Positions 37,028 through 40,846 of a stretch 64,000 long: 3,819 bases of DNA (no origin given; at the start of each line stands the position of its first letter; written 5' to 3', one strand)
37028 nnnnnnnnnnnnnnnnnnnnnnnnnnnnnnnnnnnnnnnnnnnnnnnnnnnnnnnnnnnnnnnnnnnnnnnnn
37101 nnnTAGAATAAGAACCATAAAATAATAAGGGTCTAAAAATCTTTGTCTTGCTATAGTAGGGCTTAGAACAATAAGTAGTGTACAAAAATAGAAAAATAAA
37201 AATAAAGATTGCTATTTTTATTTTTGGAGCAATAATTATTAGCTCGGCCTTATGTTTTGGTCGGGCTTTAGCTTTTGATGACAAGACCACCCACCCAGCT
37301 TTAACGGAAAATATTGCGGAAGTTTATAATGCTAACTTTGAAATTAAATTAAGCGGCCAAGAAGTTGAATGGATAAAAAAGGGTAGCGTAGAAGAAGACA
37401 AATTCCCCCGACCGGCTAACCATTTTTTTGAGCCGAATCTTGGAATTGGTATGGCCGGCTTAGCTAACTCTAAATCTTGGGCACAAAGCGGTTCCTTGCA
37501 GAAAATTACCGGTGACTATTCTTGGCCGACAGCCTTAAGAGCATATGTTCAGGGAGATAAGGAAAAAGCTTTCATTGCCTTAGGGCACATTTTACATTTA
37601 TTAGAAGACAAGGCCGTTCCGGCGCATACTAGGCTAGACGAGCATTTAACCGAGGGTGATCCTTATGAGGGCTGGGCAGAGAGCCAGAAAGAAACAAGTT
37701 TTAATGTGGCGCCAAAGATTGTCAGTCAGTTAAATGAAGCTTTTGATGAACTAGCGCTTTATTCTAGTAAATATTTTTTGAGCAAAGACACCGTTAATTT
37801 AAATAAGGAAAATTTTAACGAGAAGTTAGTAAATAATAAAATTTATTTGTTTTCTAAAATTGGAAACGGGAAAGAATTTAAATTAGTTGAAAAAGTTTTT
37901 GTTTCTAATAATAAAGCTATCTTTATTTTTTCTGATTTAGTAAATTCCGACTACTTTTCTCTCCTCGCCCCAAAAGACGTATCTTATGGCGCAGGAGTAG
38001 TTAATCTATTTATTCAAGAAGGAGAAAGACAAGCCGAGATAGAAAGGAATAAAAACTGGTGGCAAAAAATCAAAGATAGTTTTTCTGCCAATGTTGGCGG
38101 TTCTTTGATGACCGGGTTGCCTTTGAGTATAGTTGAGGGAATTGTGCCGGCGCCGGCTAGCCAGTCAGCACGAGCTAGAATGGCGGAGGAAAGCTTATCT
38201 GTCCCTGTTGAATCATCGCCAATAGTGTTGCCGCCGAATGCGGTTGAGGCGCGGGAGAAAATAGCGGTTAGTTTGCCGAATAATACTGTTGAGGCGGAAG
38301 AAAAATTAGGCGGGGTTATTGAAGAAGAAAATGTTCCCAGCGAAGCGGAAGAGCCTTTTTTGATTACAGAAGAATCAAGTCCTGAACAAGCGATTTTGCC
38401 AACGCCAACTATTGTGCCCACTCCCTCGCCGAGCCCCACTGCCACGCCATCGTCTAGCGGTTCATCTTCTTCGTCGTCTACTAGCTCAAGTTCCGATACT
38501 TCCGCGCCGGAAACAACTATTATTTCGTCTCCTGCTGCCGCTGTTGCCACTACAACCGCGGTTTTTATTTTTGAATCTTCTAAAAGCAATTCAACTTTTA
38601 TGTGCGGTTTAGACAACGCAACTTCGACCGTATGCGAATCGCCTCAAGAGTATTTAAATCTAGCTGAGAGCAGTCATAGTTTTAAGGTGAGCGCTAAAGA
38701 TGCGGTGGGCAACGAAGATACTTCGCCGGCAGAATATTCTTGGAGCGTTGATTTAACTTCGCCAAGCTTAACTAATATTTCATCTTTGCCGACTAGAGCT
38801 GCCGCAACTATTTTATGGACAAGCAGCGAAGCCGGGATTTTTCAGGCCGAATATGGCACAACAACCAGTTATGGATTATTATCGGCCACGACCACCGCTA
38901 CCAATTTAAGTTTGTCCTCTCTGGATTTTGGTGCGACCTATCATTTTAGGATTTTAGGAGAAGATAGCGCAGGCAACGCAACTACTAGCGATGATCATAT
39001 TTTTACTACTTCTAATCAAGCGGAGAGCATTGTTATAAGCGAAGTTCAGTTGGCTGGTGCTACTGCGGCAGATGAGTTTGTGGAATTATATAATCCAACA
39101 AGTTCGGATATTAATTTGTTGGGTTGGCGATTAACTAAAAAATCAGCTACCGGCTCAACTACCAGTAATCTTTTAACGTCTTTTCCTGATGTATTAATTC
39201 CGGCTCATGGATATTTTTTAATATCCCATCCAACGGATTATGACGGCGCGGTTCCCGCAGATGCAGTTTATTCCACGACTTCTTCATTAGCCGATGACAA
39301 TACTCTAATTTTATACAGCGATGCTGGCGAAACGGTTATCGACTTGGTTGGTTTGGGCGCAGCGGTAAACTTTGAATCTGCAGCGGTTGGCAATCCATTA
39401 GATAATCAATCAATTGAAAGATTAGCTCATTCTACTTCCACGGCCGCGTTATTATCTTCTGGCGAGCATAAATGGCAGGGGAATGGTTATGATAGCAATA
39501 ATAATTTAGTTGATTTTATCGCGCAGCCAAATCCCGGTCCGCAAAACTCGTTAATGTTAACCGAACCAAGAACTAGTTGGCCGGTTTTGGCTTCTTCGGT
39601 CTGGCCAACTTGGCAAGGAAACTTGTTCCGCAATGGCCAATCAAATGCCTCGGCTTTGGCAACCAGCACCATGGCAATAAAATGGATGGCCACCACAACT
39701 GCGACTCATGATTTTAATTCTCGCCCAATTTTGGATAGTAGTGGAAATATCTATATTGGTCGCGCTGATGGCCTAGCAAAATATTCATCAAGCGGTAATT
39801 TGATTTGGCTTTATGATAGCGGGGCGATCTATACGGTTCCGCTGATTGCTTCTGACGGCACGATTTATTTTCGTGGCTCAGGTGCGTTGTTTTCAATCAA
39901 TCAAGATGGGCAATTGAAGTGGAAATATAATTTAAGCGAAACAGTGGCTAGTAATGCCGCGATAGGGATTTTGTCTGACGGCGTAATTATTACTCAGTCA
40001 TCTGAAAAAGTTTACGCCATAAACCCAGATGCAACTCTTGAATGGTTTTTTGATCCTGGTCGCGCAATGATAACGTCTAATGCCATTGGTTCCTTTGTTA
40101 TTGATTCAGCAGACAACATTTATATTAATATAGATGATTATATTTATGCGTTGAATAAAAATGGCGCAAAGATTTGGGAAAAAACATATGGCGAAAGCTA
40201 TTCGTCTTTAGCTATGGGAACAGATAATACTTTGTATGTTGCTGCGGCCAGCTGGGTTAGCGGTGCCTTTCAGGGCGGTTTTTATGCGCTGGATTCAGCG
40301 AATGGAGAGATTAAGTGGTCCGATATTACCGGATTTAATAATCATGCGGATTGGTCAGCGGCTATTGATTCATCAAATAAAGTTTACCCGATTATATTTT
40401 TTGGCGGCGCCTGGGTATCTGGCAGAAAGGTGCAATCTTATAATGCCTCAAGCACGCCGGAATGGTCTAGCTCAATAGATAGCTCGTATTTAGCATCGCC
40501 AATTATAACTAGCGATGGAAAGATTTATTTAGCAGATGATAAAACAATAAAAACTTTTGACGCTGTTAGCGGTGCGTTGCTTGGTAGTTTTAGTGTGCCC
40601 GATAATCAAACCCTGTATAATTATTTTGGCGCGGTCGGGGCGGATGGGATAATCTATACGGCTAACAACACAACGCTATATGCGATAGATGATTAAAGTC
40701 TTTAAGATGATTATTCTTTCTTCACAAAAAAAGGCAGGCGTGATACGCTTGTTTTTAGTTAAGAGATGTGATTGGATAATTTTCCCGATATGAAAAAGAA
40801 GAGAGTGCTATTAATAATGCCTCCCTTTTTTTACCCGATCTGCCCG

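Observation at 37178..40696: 1172-aa secreted protein fusing a phospholipase C-like zinc domain, a lamin-tail domain and a PQQ beta-propeller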

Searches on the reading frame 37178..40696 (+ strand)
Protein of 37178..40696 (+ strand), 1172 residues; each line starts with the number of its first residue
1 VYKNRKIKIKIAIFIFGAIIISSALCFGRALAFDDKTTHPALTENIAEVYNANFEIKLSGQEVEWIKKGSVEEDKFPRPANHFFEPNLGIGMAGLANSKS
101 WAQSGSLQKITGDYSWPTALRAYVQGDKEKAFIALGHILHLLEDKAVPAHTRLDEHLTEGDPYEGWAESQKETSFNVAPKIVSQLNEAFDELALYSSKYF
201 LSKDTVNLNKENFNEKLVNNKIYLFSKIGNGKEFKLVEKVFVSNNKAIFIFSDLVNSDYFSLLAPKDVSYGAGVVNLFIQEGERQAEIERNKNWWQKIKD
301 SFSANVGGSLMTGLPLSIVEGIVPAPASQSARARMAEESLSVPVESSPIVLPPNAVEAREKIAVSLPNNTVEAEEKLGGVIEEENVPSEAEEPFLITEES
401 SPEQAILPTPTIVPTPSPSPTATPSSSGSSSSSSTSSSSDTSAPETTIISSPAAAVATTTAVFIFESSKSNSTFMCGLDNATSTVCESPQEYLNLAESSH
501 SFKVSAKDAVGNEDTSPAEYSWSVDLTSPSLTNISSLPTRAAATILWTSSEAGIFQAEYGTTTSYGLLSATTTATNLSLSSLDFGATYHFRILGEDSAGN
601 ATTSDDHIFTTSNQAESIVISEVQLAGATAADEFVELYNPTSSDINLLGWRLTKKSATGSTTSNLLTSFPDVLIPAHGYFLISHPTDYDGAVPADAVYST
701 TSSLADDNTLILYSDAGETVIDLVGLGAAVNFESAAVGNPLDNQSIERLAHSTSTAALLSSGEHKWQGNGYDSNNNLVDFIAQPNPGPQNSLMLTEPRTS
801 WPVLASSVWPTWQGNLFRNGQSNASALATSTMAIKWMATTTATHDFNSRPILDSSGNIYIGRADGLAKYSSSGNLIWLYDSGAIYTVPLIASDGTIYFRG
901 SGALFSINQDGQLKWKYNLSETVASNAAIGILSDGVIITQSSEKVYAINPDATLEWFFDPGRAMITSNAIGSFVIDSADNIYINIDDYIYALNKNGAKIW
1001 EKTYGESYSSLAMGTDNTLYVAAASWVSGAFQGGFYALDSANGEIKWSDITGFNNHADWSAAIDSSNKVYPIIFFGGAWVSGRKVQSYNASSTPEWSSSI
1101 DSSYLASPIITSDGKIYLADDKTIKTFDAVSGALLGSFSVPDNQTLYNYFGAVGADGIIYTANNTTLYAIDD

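Call 3: search_protein_families(library=pfam, proteins=[window:37178-40693:+], max_evalue=1)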
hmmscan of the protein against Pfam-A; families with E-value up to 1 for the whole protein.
window:37178-40693:+ (1172 aa): 8 families
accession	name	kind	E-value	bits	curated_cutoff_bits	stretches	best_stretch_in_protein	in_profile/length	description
PF00932.25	LTD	-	4.7e-15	56.4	34.3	1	612-725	2-106/109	Lamin Tail Domain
PF13570.13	Beta-prop_ACSF4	-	4.6e-14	53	133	2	826-1020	117-316/329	Beta-alanine-activating enzyme, beta-propeller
PF13360.13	PQQ_2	-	1.3e-12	48.3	27.6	1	845-1048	24-232/233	Outer membrane protein assembly factor BamB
PF25292.1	Beta-prop_CGLA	-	0.0057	16.6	26.8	1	902-1012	9-121/316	Lambda-carrageenase beta-propeller domain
PF13750.12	Big_3_3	-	0.08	13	27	0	494-533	11-50/157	Bacterial Ig-like domain (group 3)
PF04166.17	PdxA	-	0.23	11.3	27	1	687-732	204-249/286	Pyridoxal phosphate biosynthetic protein PdxA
PF19077.6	Big_13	-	0.31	12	27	0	476-525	56-101/102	Bacterial Ig-like domain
PF18573.7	BclA_C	-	0.41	11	38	1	895-941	30-76/128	BclA C-terminal domain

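Call 4: search_protein_families(library=ncbifam, proteins=[window:37178-40693:+], max_evalue=1)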
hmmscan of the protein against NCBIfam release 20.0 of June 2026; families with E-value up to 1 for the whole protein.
window:37178-40693:+ (1172 aa): 3 families
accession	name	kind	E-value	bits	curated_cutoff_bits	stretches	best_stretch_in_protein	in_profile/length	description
TIGR03300.1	assembly_YfgL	equivalog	6.4e-12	44.8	285.2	1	831-1048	39-266/377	outer membrane protein assembly factor BamB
TIGR00557.1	pdxA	equivalog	0.035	13.5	290.35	1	684-732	231-279/320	4-hydroxythreonine-4-phosphate dehydrogenase PdxA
NF049929.1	TransRepsrRacR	equivalog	0.11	12.8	200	1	47-130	28-107/150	DNA-binding transcriptional repressor RacR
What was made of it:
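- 39668..40693 (+): C-terminal BamB-like PQQ_2 repeat beta-propeller, aa 831-1172. This is the variable module of the family. PQQ_2 E 1.3e-12 (above cut-off), Beta-prop_ACSF4 E 4.6e-14, TIGR03300 BamB E 6.4e-12 (calls 3, 4).
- On PQQ_2 / BamB-like beta-propeller (PF13360): TIGR03300 BamB E 6.4e-12 but far below its equivalog cut-off, so this is not BamB itself (call 4).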

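Call 30: search_protein_families(library=pfam, alignment_id=A2, max_evalue=0.001)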
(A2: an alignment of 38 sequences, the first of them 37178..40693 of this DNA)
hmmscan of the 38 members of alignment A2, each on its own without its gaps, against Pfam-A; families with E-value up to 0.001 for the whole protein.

A. member 1, window:37178-40693:+ (1172 aa): 3 families
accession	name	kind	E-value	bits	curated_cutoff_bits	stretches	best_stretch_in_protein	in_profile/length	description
PF00932.25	LTD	-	4.7e-15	56.4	34.3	1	612-725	2-106/109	Lamin Tail Domain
PF13570.13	Beta-prop_ACSF4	-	4.6e-14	53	133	1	826-1020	117-316/329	Beta-alanine-activating enzyme, beta-propeller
PF13360.13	PQQ_2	-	1.3e-12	48.3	27.6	1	845-1048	24-232/233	Outer membrane protein assembly factor BamB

B. families by the number of members that match (of 38 scanned): 20 families
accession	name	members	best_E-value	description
PF00932.25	LTD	34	3.1e-43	Lamin Tail Domain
PF00882.24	Zn_dep_PLPC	15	2.7e-06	Zinc dependent phospholipase C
PF13360.13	PQQ_2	9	1e-16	Outer membrane protein assembly factor BamB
PF19077.6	Big_13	8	5.4e-09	Bacterial Ig-like domain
PF13570.13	Beta-prop_ACSF4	7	4.6e-14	Beta-alanine-activating enzyme, beta-propeller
PF13229.12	Beta_helix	6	9.9e-23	Right handed beta helix region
PF00041.27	fn3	5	1.7e-07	Fibronectin type III domain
PF05048.19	NosD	4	3.4e-12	Periplasmic copper-binding protein (NosD)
PF00565.23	SNase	3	5.4e-12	Staphylococcal nuclease homologue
PF25292.1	Beta-prop_CGLA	2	2.6e-05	Lambda-carrageenase beta-propeller domain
PF13750.12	Big_3_3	2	3.8e-05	Bacterial Ig-like domain (group 3)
PF16410.10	DUF5018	1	3.7e-31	Domain of unknown function (DUF5018)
PF16403.11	Bact_surface_Ig-like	1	1.1e-26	Bacterial surface protein, Ig-like domain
PF13385.13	Laminin_G_3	1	3.1e-11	Concanavalin A-like lectin/glucanases superfamily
PF22243.2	DUF5018-rel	1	5.9e-11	DUF5018-related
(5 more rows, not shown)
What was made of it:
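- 38543..39007 (+): Two Ig-like/FN3-like beta-sandwich spacer domains, aa 456-610 (weak calls). Big_13 and fn3 pass in 8 and 5 of 38 relatives (call 30).
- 39668..40693 (+): Others carry beta-helix (6), SNase (3), LamG or DUF5018 (call 30).
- In addition, 3/38 relatives carry a staphylococcal-nuclease domain (call 30). Distal modules in relatives are typical glycan-interacting folds: right-handed beta-helix/NosD, LamG, DUF5018, Ig-like (call 30).
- Tried and rejected: Classic polymorphic-toxin reading: rejected on architecture (call 30).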

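Call 31: find_encoding_contigs(protein=window:37178-40696:+, flank=3000, max_places=3)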
Protein window:37178-40696:+ (1172 aa): no gene with exactly this product is on record in the collection.

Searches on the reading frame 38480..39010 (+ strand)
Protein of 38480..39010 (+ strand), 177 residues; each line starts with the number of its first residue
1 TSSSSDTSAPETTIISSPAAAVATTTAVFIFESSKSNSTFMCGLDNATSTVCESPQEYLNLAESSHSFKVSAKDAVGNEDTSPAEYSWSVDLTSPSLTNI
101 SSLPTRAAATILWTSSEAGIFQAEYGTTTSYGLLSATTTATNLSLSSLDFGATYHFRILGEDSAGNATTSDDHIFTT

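Call 5: search_protein_families(library=pfam, proteins=[window:38480-39010:+], max_evalue=10)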
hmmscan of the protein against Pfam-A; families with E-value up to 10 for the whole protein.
window:38480-39010:+ (177 aa): 4 families
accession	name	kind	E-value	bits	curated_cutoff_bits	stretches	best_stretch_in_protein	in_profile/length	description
PF13750.12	Big_3_3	-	0.00046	20.3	27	2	60-100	11-51/157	Bacterial Ig-like domain (group 3)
PF19077.6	Big_13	-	0.0055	17.6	27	1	60-91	71-101/102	Bacterial Ig-like domain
PF16656.11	Pur_ac_phosph_N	-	0.051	14.6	30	1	108-177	27-93/93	Purple acid Phosphatase, N-terminal domain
PF00041.27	fn3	-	0.065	13.9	25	1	121-172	32-80/84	Fibronectin type III domain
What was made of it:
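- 38543..39007 (+): Big_3_3 E 4.6e-4, Big_13 E 5.5e-3, fn3 and Pur_ac_phosph_N E about 0.05-0.07 on the excised segment (call 5).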
